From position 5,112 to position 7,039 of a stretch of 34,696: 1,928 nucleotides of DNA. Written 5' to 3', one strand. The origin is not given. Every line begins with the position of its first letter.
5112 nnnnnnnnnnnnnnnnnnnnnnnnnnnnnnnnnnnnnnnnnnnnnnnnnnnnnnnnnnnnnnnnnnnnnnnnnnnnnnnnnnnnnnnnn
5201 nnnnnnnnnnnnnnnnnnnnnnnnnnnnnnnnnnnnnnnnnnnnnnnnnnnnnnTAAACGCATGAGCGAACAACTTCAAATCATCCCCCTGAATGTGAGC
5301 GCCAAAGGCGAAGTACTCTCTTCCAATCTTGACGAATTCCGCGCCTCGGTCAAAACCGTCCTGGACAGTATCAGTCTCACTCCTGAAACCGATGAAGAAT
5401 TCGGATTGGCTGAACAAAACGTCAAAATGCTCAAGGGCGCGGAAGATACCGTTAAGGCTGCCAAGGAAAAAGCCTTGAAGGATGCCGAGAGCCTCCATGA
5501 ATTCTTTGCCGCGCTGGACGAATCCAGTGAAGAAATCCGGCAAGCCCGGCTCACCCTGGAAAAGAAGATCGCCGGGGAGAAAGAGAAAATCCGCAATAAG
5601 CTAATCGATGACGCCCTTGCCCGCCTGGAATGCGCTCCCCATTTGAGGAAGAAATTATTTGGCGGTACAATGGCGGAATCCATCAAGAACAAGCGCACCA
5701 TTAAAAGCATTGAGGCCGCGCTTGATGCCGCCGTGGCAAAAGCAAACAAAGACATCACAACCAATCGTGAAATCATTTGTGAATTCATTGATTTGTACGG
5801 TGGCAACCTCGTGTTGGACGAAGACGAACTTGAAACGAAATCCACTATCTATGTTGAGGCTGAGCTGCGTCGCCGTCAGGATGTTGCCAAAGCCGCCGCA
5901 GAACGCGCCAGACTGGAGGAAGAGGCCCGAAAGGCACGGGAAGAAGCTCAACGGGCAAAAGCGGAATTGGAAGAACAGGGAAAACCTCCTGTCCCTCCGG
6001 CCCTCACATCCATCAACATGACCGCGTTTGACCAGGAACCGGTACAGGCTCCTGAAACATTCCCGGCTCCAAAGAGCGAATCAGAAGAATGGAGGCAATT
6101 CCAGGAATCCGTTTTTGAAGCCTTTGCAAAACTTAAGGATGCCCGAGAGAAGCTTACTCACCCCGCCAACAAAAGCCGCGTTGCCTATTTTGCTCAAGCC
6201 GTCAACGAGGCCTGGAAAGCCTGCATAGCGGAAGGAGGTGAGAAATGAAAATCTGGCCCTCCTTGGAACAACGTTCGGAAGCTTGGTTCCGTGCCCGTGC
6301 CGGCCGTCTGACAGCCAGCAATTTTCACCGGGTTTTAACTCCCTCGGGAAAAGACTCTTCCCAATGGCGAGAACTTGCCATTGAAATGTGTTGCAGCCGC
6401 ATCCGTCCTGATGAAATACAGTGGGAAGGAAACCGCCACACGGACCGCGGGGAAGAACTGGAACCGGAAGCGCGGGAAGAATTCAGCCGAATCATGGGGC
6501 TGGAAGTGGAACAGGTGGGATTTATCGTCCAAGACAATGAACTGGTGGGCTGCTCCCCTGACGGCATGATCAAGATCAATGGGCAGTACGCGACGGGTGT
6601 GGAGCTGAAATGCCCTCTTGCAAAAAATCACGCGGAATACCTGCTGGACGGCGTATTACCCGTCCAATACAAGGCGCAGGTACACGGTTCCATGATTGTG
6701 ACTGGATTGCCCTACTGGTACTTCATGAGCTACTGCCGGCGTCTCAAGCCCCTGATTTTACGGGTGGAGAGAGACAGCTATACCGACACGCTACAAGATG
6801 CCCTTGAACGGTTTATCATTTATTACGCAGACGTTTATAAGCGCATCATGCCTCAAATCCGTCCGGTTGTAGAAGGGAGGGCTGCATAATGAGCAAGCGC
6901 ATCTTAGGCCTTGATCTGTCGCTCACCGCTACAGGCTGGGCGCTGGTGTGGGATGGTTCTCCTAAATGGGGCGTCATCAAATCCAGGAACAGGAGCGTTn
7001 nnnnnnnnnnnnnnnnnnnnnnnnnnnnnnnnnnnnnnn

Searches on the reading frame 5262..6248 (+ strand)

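Call 47: search_protein_families(library=pfam, proteins=[window:5262-6248:+], max_evalue=0.1)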
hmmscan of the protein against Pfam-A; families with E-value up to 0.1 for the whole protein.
window:5262-6248:+ (328 aa): 1 family
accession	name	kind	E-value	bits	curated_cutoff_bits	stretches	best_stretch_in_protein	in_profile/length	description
PF08771.16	FRB_dom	-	0.036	14.7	24.7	0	21-82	28-87/99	FKBP12-rapamycin binding domain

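Call 48: search_protein_families(library=phrogs, proteins=[window:5262-6248:+], max_evalue=0.01)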
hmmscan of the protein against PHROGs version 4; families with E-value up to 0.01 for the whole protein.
window:5262-6248:+ (328 aa): 2 families
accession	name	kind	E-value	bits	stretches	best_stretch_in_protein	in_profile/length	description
phrog_7655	-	DNA, RNA and nucleotide metabolism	3.5e-33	116.2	1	7-326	205-536/551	RecE-like recombination exonuclease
phrog_16197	-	unknown function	9.2e-08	32.8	1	11-260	5-275/314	-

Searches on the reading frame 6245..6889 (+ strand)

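Call 48: search_protein_families(library=phrogs, proteins=[window:6245-6889:+], max_evalue=0.01)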
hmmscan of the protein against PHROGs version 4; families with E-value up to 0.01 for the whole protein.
window:6245-6889:+ (214 aa): 4 families
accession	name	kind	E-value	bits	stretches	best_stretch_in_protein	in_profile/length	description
phrog_149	-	DNA, RNA and nucleotide metabolism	2.6e-30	106.5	1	6-197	596-796/1242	exonuclease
phrog_434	-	DNA, RNA and nucleotide metabolism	1.7e-19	71.3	1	7-191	53-233/372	RecE-like recombination exonuclease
phrog_7655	-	DNA, RNA and nucleotide metabolism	0.00051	20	1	6-155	5-144/551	RecE-like recombination exonuclease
phrog_19855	-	head and packaging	0.00064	18.3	1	6-110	461-563/1257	virion structural protein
